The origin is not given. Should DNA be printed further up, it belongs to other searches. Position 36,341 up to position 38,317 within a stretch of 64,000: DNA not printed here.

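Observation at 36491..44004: Candidate soluble, Hdr-coupled (electron-bifurcating/confurcating) fumarate reductase / succinate dehydrogenase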

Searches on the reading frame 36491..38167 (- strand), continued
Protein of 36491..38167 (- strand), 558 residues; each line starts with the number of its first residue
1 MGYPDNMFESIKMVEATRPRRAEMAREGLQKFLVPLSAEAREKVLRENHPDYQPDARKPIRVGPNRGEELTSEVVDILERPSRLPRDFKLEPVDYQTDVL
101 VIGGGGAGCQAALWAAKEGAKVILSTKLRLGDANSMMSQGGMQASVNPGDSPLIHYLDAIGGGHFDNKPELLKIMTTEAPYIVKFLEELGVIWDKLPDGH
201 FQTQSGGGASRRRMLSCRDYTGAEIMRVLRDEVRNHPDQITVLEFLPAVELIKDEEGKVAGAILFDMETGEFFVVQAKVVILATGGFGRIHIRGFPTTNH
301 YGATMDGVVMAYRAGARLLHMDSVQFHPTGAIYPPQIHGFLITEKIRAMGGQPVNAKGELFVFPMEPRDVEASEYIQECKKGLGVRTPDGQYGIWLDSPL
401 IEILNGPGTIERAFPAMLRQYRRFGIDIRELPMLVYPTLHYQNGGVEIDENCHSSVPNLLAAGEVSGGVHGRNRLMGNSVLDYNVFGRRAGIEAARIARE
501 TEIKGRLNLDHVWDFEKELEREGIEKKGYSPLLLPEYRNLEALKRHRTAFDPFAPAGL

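Call 15: search_protein_families(library=pfam, proteins=[L053:1154-2470:+, L053:2467-3336:+, L053:2544-3884:+, L053:6295-7326:+, L053:7259-8371:+, L053:8361-9071:+, L053:11744-12412:+, L053:9194-9985:+], max_evalue=0.001)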
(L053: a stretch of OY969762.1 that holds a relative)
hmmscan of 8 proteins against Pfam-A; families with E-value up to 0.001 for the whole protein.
L053:1154-2470:+ (438 aa): 3 families
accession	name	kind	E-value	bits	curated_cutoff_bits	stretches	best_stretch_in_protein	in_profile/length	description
PF01855.24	POR_N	-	3.2e-70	236.9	27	1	76-302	1-220/231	Pyruvate flavodoxin/ferredoxin oxidoreductase, thiamine diP-bdg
PF17147.9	PFOR_II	-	3.9e-21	75.8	27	1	335-429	1-102/102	Pyruvate:ferredoxin oxidoreductase core domain II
PF02780.25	Transketolase_C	-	3.9e-08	33.7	25.9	1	332-393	7-68/124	Transketolase, C-terminal domain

L053:2467-3336:+ (289 aa): 1 family
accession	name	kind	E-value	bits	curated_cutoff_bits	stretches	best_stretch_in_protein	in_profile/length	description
PF02775.26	TPP_enzyme_C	-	4.5e-32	111.4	21.9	1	67-206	20-151/151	Thiamine pyrophosphate enzyme, C-terminal TPP binding domain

L053:2544-3884:+ (446 aa): 1 family
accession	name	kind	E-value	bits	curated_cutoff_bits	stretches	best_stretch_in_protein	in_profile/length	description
PF01558.24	POR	-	9.1e-31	107.8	27.4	1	273-434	1-172/173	Pyruvate ferredoxin/flavodoxin oxidoreductase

L053:6295-7326:+ (343 aa): 9 families
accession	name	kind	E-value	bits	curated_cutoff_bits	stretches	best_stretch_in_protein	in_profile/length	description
PF12797.12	Fer4_2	-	1.4e-07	31.4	24.5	1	216-229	8-21/22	4Fe-4S binding domain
PF13237.11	Fer4_10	-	4.7e-07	30.1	25.5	0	282-302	6-22/53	4Fe-4S dicluster domain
PF13183.11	Fer4_8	-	2.3e-06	28.5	27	1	215-299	2-68/68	4Fe-4S dicluster domain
PF13534.11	Fer4_17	-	9.3e-06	26.5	22.2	1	217-299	1-60/61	4Fe-4S dicluster domain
PF00037.32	Fer4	-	9.3e-06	25.7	21.1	1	283-299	6-22/24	4Fe-4S binding domain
PF12838.12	Fer4_7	-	1.3e-05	25.9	27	0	217-299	1-52/52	4Fe-4S dicluster domain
PF13187.11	Fer4_9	-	1.7e-05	25.2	27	1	217-298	1-50/52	4Fe-4S dicluster domain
PF17179.9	Fer4_22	-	0.00013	23.2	27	0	217-240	1-24/95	4Fe-4S dicluster domain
PF12837.12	Fer4_6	-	0.00018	21.8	25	1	283-299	7-23/24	4Fe-4S binding domain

L053:7259-8371:+ (370 aa): 13 families
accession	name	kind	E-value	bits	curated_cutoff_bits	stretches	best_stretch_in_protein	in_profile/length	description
PF17179.9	Fer4_22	-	4.9e-32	111.1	27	1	260-356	1-95/95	4Fe-4S dicluster domain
PF13534.11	Fer4_17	-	2.7e-07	31.5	22.2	0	223-272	17-57/61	4Fe-4S dicluster domain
PF12797.12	Fer4_2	-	2.8e-07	30.5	24.5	0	259-273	8-22/22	4Fe-4S binding domain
PF13746.11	Fer4_18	-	2.8e-06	27.9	27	0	323-360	42-79/114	4Fe-4S dicluster domain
PF00037.32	Fer4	-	7.5e-06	26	21.1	0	342-355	8-21/24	4Fe-4S binding domain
PF12838.12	Fer4_7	-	8.4e-06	26.6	27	1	260-356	1-52/52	4Fe-4S dicluster domain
PF13183.11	Fer4_8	-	8.5e-06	26.7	27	1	259-356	3-68/68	4Fe-4S dicluster domain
PF13187.11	Fer4_9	-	1.7e-05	25.2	27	1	261-355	2-50/52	4Fe-4S dicluster domain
PF13484.11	Fer4_16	-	2.4e-05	25.5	30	0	340-354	51-65/66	4Fe-4S double cluster binding domain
PF14697.11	Fer4_21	-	2.9e-05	24.5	35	0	339-356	38-54/59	4Fe-4S dicluster domain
PF13237.11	Fer4_10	-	6.8e-05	23.2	25.5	0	260-353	8-53/53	4Fe-4S dicluster domain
PF25160.1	LdpA_Fe-S-bd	-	0.00013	22.1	27.6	1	338-355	24-41/49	LdpA Fe-S cluster-binding domain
PF12837.12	Fer4_6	-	0.00048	20.4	25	0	342-355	9-22/24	4Fe-4S binding domain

L053:8361-9071:+ (236 aa): 2 families
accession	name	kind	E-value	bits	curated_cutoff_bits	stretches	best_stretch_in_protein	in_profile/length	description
PF00175.26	NAD_binding_1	-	5.9e-17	62.7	22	1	117-215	3-107/109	Oxidoreductase NAD-binding domain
PF08030.17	NAD_binding_6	-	0.00012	22.6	22.2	0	111-168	2-64/156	Ferric reductase NAD binding domain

L053:11744-12412:+ (222 aa): 1 family
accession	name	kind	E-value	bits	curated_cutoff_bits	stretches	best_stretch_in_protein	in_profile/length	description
PF02592.20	Vut_1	-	4.9e-20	72.9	27.2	1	48-199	1-148/152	Putative vitamin uptake transporter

L053:9194-9985:+ (263 aa): 8 families
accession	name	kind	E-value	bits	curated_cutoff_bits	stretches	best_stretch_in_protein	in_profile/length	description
PF13534.11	Fer4_17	-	1.4e-08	35.6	22.2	1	122-164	21-60/61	4Fe-4S dicluster domain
PF13187.11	Fer4_9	-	2e-08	34.6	27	1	149-201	1-50/52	4Fe-4S dicluster domain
PF12838.12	Fer4_7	-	3.8e-08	34.1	27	1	149-201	1-51/52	4Fe-4S dicluster domain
PF13237.11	Fer4_10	-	6.8e-08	32.8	25.5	1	149-199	8-53/53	4Fe-4S dicluster domain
PF13183.11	Fer4_8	-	7.5e-07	30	27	1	148-202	3-68/68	4Fe-4S dicluster domain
PF14697.11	Fer4_21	-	0.00011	22.7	35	1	149-202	7-56/59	4Fe-4S dicluster domain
PF13484.11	Fer4_16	-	0.00034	21.8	30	0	149-163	1-15/66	4Fe-4S double cluster binding domain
PF00037.32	Fer4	-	0.00057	20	21.1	0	149-162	7-20/24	4Fe-4S binding domain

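Call 38: search_solved_structures(query=window:36491-38167:-, max_evalue=1e-44, show_alignments=5)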
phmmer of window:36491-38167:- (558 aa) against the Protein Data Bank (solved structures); distinct sequences matched with E-value up to 1e-44: 9.
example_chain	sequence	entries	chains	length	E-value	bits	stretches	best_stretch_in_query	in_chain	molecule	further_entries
7d6v_A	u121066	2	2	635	6.8e-67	229.9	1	95-368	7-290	Succinate dehydrogenase subunit A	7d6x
6lum_A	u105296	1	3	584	4.6e-47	164.4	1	94-499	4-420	Succinate dehydrogenase subunit A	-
1nek_A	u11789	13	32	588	9.5e-47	163.4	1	96-502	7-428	Succinate dehydrogenase flavoprotein subunit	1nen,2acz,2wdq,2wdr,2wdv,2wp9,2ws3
5kxj_A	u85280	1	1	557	1.1e-46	163.1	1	95-496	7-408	L-aspartate oxidase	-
8b6g_CA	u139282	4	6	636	1.4e-46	162.9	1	88-491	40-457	Succinate dehydrogenase [ubiquinone] flavoprotein subunit, mitochondrial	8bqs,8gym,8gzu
1chu_A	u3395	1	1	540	2.4e-46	162.1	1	94-494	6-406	PROTEIN (L-ASPARTATE OXIDASE)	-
1knp_A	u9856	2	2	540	2.2e-45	158.9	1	94-494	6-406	L-aspartate oxidase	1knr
2b76_A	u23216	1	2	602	4.1e-45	158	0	95-497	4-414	Fumarate reductase flavoprotein subunit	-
3p4p_A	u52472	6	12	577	9.5e-45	156.8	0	95-497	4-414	Fumarate reductase flavoprotein subunit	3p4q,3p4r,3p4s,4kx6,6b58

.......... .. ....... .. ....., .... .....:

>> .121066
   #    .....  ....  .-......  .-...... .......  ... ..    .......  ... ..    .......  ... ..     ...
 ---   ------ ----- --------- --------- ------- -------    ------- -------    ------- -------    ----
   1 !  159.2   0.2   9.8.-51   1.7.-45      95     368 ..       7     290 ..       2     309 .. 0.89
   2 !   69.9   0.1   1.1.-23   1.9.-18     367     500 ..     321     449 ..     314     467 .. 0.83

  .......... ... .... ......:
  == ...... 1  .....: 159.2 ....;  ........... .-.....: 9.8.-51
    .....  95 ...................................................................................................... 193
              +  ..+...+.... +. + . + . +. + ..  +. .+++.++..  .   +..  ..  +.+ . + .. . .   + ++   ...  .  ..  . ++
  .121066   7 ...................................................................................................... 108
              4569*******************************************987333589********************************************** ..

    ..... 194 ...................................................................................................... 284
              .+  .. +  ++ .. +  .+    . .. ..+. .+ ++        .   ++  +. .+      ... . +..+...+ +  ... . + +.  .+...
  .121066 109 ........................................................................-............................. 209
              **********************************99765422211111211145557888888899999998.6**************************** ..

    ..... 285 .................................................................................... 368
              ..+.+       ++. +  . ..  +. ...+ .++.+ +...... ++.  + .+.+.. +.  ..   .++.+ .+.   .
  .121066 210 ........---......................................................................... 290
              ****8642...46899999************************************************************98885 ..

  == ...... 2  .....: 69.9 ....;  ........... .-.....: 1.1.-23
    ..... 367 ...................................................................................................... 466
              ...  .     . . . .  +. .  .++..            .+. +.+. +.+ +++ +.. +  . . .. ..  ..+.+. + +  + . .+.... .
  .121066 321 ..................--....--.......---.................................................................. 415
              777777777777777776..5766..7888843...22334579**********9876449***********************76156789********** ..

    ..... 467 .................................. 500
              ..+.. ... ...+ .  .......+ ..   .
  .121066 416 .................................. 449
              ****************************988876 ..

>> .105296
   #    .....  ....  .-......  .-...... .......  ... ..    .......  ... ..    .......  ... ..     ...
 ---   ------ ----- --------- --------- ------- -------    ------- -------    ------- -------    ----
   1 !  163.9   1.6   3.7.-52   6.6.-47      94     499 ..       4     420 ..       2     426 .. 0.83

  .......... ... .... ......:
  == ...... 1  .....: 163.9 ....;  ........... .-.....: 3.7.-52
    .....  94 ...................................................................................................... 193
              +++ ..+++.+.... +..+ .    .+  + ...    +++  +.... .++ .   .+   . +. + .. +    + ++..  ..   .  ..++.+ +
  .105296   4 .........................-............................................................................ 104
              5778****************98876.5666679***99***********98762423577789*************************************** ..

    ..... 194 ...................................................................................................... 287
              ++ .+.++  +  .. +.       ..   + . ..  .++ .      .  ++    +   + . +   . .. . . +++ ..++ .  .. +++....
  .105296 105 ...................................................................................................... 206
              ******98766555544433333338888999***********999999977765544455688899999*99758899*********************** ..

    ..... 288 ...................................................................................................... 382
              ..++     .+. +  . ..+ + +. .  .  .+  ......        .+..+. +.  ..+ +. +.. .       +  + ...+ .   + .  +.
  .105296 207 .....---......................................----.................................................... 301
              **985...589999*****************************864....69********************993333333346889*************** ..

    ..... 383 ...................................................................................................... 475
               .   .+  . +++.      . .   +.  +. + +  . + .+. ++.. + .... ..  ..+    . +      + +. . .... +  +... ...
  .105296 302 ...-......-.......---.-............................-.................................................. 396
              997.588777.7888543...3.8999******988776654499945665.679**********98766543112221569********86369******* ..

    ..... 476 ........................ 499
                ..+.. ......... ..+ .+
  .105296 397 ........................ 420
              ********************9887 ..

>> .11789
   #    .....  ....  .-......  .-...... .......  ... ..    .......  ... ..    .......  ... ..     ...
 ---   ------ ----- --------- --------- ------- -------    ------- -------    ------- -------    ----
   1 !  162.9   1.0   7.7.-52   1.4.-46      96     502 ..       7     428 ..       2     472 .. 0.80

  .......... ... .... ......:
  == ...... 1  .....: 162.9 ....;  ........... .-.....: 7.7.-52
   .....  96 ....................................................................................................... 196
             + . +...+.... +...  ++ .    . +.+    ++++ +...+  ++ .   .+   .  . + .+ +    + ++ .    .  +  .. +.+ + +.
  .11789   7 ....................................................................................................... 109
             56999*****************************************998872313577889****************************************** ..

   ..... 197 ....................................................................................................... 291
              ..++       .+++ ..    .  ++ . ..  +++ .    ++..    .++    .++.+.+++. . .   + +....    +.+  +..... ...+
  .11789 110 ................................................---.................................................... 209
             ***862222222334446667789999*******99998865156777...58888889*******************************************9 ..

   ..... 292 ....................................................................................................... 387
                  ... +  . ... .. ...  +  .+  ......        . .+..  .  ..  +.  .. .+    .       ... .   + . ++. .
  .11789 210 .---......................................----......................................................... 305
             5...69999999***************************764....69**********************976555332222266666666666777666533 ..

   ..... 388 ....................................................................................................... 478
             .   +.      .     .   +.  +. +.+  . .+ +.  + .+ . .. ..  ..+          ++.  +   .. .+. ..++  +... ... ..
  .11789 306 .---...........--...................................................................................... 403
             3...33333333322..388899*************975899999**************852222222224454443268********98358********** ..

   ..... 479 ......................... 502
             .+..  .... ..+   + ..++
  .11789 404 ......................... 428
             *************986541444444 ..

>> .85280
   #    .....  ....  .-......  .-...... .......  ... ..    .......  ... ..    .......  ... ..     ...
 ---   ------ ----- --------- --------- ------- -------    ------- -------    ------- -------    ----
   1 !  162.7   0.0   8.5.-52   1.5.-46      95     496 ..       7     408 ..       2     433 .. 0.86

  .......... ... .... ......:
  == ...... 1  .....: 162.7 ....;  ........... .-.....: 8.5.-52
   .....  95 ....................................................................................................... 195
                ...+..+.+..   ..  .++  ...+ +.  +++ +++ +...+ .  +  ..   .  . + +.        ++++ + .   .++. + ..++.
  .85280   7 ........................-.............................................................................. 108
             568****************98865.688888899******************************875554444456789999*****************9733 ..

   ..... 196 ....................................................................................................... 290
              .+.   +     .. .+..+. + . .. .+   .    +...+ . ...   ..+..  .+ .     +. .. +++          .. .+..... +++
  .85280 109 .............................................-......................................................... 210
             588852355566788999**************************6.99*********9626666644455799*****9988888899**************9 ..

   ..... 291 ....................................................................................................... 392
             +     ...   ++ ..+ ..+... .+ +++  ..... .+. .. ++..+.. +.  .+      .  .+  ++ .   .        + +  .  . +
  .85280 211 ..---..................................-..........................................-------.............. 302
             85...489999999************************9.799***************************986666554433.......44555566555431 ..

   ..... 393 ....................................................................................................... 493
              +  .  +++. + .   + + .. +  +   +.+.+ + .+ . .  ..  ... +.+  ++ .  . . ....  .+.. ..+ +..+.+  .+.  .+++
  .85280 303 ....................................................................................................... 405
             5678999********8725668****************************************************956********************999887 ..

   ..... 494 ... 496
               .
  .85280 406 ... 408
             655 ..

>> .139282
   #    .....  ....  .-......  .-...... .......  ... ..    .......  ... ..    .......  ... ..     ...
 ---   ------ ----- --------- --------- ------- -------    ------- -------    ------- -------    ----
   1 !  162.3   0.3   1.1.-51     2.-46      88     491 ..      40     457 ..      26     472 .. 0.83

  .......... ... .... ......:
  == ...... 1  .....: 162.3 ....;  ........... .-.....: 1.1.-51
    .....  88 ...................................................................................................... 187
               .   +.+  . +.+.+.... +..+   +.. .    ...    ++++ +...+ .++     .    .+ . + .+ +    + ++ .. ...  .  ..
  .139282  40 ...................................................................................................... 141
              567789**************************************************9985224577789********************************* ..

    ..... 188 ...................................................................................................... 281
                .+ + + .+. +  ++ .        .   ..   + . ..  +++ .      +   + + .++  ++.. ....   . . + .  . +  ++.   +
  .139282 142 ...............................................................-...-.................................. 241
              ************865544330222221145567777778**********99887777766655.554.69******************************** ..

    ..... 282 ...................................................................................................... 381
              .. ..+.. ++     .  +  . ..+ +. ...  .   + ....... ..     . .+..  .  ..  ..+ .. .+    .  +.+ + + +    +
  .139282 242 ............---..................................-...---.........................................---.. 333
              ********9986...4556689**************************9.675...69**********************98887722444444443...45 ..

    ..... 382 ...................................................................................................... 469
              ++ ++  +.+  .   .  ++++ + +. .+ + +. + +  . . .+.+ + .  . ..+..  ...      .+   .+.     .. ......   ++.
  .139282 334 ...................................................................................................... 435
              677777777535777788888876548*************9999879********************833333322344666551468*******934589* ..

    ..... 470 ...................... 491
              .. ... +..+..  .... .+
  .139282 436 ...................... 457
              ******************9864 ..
